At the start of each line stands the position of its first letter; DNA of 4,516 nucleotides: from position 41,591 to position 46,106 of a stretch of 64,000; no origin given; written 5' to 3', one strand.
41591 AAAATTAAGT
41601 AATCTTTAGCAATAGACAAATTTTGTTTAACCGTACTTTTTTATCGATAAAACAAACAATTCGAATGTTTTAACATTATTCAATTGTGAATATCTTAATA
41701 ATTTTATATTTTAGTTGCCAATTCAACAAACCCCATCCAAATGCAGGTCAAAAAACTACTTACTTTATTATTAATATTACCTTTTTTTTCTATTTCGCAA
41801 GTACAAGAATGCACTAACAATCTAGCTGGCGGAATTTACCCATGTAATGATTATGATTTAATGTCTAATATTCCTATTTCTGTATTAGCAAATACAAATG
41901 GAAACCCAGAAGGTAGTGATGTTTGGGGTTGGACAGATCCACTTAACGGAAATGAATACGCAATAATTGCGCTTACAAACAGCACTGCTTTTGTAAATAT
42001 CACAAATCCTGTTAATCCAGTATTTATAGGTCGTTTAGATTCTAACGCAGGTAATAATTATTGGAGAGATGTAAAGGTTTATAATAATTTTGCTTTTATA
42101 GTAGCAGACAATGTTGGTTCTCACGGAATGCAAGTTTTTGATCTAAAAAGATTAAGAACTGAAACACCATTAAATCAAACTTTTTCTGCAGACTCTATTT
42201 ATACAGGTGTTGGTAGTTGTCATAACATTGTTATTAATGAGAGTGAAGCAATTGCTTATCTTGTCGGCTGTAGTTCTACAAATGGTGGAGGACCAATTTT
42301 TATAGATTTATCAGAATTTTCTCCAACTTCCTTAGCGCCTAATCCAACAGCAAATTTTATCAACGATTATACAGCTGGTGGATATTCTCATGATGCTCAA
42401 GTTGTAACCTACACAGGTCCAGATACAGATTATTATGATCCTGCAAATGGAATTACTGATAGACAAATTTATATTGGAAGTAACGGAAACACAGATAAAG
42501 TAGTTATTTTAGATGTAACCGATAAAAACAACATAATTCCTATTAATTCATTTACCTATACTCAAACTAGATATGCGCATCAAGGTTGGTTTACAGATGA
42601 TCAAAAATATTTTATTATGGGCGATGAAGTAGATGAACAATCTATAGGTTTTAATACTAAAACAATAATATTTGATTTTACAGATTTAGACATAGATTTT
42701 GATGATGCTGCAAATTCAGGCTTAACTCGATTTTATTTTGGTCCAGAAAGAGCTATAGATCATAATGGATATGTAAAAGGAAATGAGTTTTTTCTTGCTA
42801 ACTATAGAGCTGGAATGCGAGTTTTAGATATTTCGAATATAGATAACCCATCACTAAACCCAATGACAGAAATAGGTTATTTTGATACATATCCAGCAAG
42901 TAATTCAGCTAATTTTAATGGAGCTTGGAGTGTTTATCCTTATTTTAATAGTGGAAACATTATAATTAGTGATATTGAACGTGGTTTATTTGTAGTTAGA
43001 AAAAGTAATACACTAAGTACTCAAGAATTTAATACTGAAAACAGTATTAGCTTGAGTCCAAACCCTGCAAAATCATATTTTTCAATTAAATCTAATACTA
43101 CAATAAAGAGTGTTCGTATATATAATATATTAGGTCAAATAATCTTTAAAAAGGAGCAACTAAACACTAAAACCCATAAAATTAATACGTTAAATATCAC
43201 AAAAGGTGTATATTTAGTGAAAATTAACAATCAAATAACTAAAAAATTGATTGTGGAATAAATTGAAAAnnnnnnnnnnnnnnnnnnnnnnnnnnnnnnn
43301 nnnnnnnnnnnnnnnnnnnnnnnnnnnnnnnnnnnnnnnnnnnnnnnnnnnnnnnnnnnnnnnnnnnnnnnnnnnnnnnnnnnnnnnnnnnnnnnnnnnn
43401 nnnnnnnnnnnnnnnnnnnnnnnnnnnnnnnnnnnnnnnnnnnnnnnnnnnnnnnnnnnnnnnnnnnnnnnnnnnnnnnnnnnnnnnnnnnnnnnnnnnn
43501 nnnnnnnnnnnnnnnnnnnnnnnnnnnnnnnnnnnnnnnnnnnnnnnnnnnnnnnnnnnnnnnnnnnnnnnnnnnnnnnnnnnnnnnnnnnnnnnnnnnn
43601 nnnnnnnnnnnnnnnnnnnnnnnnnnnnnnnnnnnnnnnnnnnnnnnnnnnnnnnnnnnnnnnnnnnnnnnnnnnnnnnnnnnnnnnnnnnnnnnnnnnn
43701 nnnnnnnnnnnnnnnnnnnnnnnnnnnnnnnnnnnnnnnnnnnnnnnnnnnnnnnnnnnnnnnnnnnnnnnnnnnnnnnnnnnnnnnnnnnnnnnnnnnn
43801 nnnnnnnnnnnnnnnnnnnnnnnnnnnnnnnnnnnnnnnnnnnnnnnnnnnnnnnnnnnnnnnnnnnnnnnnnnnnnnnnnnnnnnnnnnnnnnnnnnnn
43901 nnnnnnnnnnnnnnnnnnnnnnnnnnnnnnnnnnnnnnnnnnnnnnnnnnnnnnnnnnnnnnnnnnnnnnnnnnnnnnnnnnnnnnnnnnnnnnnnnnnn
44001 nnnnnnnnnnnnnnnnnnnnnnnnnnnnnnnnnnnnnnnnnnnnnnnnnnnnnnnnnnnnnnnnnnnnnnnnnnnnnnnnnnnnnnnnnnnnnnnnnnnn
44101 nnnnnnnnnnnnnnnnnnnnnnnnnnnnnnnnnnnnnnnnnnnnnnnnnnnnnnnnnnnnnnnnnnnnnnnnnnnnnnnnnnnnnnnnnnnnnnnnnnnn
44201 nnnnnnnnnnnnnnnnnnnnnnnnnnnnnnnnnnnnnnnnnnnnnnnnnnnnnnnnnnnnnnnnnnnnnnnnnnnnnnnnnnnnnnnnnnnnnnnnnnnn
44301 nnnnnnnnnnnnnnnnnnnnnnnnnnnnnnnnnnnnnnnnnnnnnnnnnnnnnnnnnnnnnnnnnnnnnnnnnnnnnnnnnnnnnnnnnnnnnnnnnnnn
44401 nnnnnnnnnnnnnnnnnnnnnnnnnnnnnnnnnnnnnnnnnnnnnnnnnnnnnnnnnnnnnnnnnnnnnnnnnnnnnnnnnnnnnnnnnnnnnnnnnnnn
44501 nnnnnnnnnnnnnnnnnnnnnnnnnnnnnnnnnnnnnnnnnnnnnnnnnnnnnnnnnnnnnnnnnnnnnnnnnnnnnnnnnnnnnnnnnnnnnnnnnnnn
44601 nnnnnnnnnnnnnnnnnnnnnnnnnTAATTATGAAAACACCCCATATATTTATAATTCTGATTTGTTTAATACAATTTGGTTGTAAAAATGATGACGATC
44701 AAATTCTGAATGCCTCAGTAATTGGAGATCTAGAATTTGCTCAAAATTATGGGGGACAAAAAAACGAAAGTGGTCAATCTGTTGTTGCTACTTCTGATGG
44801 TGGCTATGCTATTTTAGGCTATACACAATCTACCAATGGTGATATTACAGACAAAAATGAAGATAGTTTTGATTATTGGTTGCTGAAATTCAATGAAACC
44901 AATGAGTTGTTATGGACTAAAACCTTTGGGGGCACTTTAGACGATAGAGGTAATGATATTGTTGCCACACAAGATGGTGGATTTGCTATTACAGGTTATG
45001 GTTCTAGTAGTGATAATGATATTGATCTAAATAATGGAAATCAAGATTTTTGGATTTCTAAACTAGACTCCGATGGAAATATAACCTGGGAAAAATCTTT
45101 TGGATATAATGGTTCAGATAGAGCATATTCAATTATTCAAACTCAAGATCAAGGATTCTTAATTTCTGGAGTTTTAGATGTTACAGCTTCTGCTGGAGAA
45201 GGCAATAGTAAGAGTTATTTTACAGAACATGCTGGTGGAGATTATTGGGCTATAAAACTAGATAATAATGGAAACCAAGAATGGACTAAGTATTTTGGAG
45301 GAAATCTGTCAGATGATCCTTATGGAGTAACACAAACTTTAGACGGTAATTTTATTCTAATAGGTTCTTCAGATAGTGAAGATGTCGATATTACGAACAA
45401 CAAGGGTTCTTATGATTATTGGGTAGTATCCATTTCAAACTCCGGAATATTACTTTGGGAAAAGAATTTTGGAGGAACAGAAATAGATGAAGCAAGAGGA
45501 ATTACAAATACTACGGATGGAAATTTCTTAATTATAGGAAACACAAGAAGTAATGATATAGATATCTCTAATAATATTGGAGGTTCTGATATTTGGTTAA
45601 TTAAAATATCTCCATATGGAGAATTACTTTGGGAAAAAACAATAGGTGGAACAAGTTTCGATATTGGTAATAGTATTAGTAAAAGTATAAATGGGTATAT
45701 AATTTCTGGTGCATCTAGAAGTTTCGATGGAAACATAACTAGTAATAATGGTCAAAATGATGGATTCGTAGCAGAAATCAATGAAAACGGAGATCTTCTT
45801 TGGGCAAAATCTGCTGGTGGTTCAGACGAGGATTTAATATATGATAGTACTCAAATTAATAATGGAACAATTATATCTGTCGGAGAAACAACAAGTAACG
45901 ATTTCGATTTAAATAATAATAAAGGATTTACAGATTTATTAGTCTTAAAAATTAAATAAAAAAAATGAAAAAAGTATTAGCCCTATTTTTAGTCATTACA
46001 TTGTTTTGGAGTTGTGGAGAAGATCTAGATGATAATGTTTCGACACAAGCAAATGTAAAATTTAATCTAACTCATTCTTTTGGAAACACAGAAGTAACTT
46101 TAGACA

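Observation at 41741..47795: Five-gene exported operon joining two 'choice-of-anchor B' propellers and a 7-repeat lipoprotein to an MbnP/MbnH-type di-haem pair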

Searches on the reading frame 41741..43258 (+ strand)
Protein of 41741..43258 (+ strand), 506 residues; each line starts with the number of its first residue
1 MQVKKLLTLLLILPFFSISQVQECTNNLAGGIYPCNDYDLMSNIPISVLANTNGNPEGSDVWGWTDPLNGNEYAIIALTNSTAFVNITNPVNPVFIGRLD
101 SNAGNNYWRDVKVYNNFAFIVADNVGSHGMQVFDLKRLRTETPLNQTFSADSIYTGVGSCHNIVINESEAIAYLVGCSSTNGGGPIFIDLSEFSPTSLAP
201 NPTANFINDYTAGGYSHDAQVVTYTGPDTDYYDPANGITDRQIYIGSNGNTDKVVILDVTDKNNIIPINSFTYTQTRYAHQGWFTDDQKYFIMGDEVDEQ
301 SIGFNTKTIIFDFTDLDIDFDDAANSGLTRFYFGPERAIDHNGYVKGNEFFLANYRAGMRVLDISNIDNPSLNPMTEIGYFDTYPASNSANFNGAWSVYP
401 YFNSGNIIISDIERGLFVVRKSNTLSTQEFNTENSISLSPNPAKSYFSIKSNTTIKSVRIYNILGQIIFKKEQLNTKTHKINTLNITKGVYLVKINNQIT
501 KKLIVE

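Call 3: search_protein_families(library=pfam, proteins=[window:41741-43258:+], max_evalue=0.01)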
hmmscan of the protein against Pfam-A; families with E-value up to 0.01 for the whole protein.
window:41741-43258:+ (506 aa): 1 family
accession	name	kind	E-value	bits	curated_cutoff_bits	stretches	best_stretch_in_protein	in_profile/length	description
PF18962.6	Por_Secre_tail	-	2.4e-12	47.4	27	1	440-505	3-75/75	Secretion system C-terminal sorting domain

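Call 4: search_protein_families(library=ncbifam, proteins=[window:41741-43258:+], max_evalue=0.01)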
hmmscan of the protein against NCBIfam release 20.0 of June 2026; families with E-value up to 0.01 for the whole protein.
window:41741-43258:+ (506 aa): 6 families
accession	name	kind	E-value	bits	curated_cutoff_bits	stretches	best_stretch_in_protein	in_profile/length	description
TIGR04312.1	choice_anch_B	subfamily_domain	4.7e-136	453.8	100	1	23-421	1-364/364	choice-of-anchor B family protein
TIGR04183.1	Por_Secre_tail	domain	4.1e-11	42.7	23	1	439-505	2-71/72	T9SS type A sorting domain-containing protein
NF038113.1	T9SSA_dep_M36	equivalog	1.3e-10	40.1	885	1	423-505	781-868/869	T9SS-dependent M36 family metallopeptidase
NF033708.1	T9SS_Cterm_ChiA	domain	1.1e-07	31.6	40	1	455-502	1-48/55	T9SS sorting signal type C domain-containing protein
NF050177.1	TapA_OM_Porphy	equivalog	0.00011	21.1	500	1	430-506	465-544/544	TapA/TapC family T9SS-dependent outer membrane protein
NF052644.1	T9SS_DNase_Rie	equivalog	0.0056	16.1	260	0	423-501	170-246/251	T9SS-dependent surface endonuclease, AS87_RS02955 family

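Call 40: search_protein_families(library=pfam, proteins=[window:41741-43258:+], max_evalue=10)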
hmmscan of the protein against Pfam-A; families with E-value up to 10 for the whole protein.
window:41741-43258:+ (506 aa): 5 families
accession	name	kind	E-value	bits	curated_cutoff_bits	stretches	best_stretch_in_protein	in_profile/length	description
PF18962.6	Por_Secre_tail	-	2.4e-12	47.4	27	1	440-505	3-75/75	Secretion system C-terminal sorting domain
PF13585.12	CHU_C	-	0.013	16.1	27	1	433-496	4-71/86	CHU_C Type IX secretion signal domain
PF19910.5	DUF6383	-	0.035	14.7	23.7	1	452-505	25-74/74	Domain of unknown function (DUF6383)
PF08309.17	LVIVD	-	0.11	12.3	20.2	2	345-372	9-36/42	LVIVD repeat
PF04525.18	LOR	-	0.18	11.9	24.5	1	394-505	77-182/187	LURP-one-related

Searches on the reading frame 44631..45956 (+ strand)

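Call 3: search_protein_families(library=pfam, proteins=[window:44631-45956:+], max_evalue=0.01)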
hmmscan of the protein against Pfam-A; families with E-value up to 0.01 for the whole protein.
window:44631-45956:+ (442 aa): 0 families

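Call 4: search_protein_families(library=ncbifam, proteins=[window:44631-45956:+], max_evalue=0.01)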
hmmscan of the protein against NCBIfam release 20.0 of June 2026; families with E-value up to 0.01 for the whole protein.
window:44631-45956:+ (442 aa): 1 family
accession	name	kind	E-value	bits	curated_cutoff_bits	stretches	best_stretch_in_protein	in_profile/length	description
NF047494.1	Lepto_SBBP_lipo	equivalog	7.8e-12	44.6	400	3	206-355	283-437/466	SBBP repeat beta-propeller lipoprotein, LipL53 family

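Call 40: search_protein_families(library=pfam, proteins=[window:44631-45956:+], max_evalue=10)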
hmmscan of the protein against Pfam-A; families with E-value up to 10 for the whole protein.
window:44631-45956:+ (442 aa): 5 families
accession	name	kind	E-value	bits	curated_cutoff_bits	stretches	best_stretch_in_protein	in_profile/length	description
PF09837.15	DUF2064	-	0.21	11.9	25.8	1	52-68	93-109/120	Uncharacterized protein conserved in bacteria (DUF2064)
PF23006.1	Tor_FN3_1st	-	0.64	10.3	25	0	240-278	75-114/115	Tyrosine-protein kinase receptor torso, first FN3 domain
PF13734.11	Inhibitor_I69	-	1.2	10.1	25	1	46-86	54-93/98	Spi protease inhibitor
PF17164.10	DUF5122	-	3.5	8.4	27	1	367-389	10-32/36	Domain of unknown function (DUF5122) beta-propeller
PF07151.18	DUF1391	-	8.8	6.5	27.3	0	50-68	14-32/48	Protein of unknown function (DUF1391)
